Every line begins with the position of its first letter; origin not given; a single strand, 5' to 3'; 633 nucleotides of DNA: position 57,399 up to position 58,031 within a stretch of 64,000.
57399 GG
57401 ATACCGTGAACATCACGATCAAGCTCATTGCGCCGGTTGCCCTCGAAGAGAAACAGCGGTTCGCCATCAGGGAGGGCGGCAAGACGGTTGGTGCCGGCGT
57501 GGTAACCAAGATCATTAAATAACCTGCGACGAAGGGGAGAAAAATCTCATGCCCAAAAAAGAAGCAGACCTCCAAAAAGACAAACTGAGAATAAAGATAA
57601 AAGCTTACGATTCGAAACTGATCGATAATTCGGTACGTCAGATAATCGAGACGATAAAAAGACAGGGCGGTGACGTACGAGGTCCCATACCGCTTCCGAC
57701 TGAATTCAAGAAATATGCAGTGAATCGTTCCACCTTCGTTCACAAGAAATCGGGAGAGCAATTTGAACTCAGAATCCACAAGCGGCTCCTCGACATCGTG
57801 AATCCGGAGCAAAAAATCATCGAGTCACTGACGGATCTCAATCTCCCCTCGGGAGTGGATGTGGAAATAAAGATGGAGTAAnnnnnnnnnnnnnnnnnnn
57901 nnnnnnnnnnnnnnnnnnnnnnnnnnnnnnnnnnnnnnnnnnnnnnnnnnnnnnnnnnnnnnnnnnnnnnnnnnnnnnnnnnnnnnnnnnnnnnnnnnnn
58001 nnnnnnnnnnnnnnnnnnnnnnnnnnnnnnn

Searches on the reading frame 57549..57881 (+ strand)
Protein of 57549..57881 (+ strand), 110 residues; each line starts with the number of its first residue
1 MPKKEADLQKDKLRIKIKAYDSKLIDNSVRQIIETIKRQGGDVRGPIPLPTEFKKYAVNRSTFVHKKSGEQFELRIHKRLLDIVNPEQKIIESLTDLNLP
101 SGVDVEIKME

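Call 11: search_protein_families(library=pfam, proteins=[window:57549-57881:+], max_evalue=0.01)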
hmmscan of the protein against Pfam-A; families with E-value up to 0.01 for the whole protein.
window:57549-57881:+ (110 aa): 1 family
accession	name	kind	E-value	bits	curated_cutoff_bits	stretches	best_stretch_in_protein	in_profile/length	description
PF00338.27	Ribosomal_S10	-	2.4e-31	108.4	21.2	1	14-108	1-98/98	Ribosomal protein S10p/S20e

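Call 12: search_protein_families(library=ncbifam, proteins=[window:57549-57881:+], max_evalue=0.01)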
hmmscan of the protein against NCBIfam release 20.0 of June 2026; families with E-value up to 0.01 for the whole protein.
window:57549-57881:+ (110 aa): 3 families
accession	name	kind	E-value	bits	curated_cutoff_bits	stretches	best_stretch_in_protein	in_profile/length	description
NF001861.0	PRK00596.1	equivalog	3.7e-41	139.5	85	1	9-109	2-102/102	30S ribosomal protein S10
TIGR01049.1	rpsJ_bact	equivalog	5.5e-38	129.2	72.75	1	12-109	2-99/99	30S ribosomal protein S10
TIGR01046.1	uS10_euk_arch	equivalog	1.5e-17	63.7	96.25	1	12-109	2-99/99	30S ribosomal protein S10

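Call 15: find_encoding_contigs(protein=window:57549-57881:+, flank=6000, max_places=10)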
Protein window:57549-57881:+ (110 aa): 3 contigs read that carry it; 3 places shown.
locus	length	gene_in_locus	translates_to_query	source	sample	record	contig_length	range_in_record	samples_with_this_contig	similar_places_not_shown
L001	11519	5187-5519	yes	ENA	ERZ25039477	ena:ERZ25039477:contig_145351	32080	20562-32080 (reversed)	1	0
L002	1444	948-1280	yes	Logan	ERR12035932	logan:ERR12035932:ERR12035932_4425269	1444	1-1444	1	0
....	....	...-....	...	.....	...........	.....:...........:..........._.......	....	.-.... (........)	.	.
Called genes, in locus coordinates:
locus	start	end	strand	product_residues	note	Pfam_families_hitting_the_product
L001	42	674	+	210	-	PF02163:Peptidase_M50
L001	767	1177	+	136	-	PF00164:Ribosom_S12_S23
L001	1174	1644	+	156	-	PF00177:Ribosomal_S7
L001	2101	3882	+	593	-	PF00009:GTP_EFTU, PF22042:EF-G_D2, PF03144:GTP_EFTU_D2, PF14492:EFG_III, PF16658:RF3_C (weak), PF03764:EFG_IV, PF00679:EFG_C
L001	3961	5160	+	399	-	PF00009:GTP_EFTU, PF03144:GTP_EFTU_D2, PF03143:GTP_EFTU_D3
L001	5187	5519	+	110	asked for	PF00338:Ribosomal_S10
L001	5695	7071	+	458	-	PF07963:N_methyl (weak), PF13385:Laminin_G_3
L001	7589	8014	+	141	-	PF00297:Ribosomal_L3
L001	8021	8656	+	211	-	PF00573:Ribosomal_L4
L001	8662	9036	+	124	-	PF00276:Ribosomal_L23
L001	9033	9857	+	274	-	PF00181:Ribosomal_L2_N, PF03947:Ribosomal_L2_C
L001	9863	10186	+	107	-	PF00203:Ribosomal_S19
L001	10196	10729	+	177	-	PF00237:Ribosomal_L22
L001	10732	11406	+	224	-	PF07650:KH_2, PF00189:Ribosomal_S3_C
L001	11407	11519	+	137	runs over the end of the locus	PF00252:Ribosomal_L16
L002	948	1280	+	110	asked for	PF00338:Ribosomal_S10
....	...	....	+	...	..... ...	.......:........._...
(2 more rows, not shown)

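Call 19: find_related_loci(query=window:57549-57881:+, collection=genome_contigs, flank=7000)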
Query window:57549-57881:+ (110 aa) in genome_contigs; peptide patterns used: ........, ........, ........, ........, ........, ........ (x = any residue, [..] = any of these).
600 stretches matched a pattern (row limit reached: there are more); 580 encode a relative of the query (tblastn E <= 1e-3); the best 80 are kept; 80 distinct loci.
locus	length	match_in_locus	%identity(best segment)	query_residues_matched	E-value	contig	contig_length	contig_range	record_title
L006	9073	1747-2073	78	1-109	2e-57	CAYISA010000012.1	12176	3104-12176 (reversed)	MAG TPA_asm: uncultured Candidatus Saccharibacteria bacterium isolate ERP119705_co3_270 genome assembly, contig: NODE_62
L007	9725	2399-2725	83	1-109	1e-57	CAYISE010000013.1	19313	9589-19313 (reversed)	MAG TPA_asm: uncultured Candidatus Saccharibacteria bacterium isolate ERP119705_co3_567 genome assembly, contig: NODE_32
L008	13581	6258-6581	81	1-109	2e-56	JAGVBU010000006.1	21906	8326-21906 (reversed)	MAG: Candidatus Paceibacterota bacterium isolate DeMMO6_38 c_000000066104, whole genome shotgun sequence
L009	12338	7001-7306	80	8-109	3e-54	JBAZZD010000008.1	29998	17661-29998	MAG: Candidatus Paceibacterota bacterium isolate SO_2017_GW1_98 NODE_6515_length_29998_cov_5.007968_OW334_2017, whole ge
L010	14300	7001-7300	68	10-109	2e-45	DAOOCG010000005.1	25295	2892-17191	MAG TPA_asm: Candidatus Paceibacterota bacterium isolate AMR_MDS_4024 NODE_1634_length_25295_cov_7.058796, whole genome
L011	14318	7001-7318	66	4-109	8e-45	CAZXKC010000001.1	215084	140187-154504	MAG TPA_asm: uncultured Candidatus Saccharibacteria bacterium isolate SRP292972_co3_31 genome assembly, contig: NODE_86_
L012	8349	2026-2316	71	13-109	2e-44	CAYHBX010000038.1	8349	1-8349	MAG TPA_asm: uncultured Candidatus Saccharibacteria bacterium isolate ERP119705_co11_391 genome assembly, contig: NODE_6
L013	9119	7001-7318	67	4-109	3e-44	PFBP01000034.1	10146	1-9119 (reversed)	MAG: Candidatus Kuenenbacteria bacterium CG10_big_fil_rev_8_21_14_0_10_36_11 CG10_8_21_14_0.10_scaffold_6997_c, whole ge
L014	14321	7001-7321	67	1-109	8e-44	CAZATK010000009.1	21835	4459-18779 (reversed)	MAG TPA_asm: uncultured Candidatus Saccharibacteria bacterium isolate SRP178908_co1_176 genome assembly, contig: NODE_15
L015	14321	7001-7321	66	1-109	2e-43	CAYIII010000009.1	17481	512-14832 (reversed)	MAG TPA_asm: uncultured Candidatus Saccharibacteria bacterium isolate ERP119705_co24_1051 genome assembly, contig: NODE_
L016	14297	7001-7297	67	12-110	4e-42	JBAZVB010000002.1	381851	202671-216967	MAG: Patescibacteria group bacterium isolate SO_2017_GW1_242 NODE_185_length_381851_cov_3.453529_OW334_2017, whole genom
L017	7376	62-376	59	3-109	1e-40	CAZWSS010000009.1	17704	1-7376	MAG TPA_asm: uncultured Gammaproteobacteria bacterium isolate SRP062349_co5_141 genome assembly, contig: NODE_1024_lengt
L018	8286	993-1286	62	12-109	7e-40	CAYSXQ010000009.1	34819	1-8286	MAG TPA_asm: uncultured Gammaproteobacteria bacterium isolate SRP278252_co2_427 genome assembly, contig: NODE_2402_lengt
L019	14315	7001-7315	58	3-109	1e-39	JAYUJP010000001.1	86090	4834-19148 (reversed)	MAG: bacterium isolate GFS_9019 GFS_9019_0, whole genome shotgun sequence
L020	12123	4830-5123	61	12-109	3e-39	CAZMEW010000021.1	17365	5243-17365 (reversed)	MAG TPA_asm: uncultured Gammaproteobacteria bacterium isolate SRP278252_co2_113 genome assembly, contig: NODE_6792_lengt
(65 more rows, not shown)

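Call 26: find_related_loci(query=window:57549-57881:+, collection=metagenome_contigs, flank=6000)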
Query window:57549-57881:+ (110 aa) in metagenome_contigs; peptide patterns used: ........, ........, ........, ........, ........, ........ (x = any residue, [..] = any of these).
600 stretches matched a pattern (row limit reached: there are more); 550 encode a relative of the query (tblastn E <= 1e-3); the best 80 are kept; 80 distinct loci.
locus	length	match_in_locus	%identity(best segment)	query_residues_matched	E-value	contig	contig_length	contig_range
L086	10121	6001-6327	83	1-109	4e-59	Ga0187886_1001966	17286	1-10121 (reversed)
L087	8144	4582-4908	78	1-109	6e-57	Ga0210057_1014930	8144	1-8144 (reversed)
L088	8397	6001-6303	79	9-109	1e-53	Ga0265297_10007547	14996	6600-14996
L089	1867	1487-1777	80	13-109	7e-54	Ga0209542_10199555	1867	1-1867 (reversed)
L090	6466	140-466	69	1-109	3e-49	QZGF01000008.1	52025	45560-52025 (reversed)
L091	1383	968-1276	74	7-109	2e-50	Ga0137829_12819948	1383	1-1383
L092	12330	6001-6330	69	1-109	3e-48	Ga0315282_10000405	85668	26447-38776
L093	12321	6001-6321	66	1-109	2e-47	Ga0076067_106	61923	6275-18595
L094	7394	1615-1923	71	7-109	3e-47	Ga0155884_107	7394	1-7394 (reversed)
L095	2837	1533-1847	70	4-109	4e-47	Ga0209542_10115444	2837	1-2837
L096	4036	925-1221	68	11-109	2e-46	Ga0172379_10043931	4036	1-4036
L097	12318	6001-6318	65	1-108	8e-46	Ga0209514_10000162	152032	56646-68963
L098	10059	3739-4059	66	3-109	1e-45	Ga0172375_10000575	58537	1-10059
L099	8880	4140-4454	68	4-109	2e-45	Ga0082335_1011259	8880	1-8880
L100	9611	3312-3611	66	9-108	3e-44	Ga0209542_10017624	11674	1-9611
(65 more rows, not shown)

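Call 83: search_protein_families(library=pfam, proteins=[L011:7362-8276:+, L094:2543-3328:+, L094:2020-2397:+, L010:8421-9059:+, L010:7419-7727:+, L009:7428-7673:+, L093:6433-6960:+, L093:8216-8983:+, L093:9145-9810:+], max_evalue=0.001)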
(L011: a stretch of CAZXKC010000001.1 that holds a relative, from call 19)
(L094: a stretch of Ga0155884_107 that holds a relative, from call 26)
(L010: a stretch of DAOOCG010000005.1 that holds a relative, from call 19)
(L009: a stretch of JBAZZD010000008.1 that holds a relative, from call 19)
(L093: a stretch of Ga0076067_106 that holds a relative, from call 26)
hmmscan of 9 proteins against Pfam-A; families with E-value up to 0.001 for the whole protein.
L011:7362-8276:+ (304 aa): 1 family
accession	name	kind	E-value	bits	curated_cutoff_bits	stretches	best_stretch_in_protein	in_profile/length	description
PF00248.27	Aldo_ket_red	-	9.1e-58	196.1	24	1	27-282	3-287/291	Aldo/keto reductase family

L094:2543-3328:+ (261 aa): 0 families

L094:2020-2397:+ (125 aa): 0 families

L010:8421-9059:+ (212 aa): 0 families

L010:7419-7727:+ (102 aa): 0 families

L009:7428-7673:+ (81 aa): 0 families

L093:6433-6960:+ (175 aa): 0 families

L093:8216-8983:+ (255 aa): 1 family
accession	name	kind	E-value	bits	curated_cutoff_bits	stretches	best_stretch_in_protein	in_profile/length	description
PF00293.34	NUDIX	-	2.3e-17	63.7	21.1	1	8-136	5-128/134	NUDIX domain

L093:9145-9810:+ (221 aa): 1 family
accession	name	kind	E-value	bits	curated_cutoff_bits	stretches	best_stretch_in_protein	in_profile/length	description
PF01743.26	PolyA_pol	-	6.8e-05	23.6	23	1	38-96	3-64/126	Poly A polymerase head domain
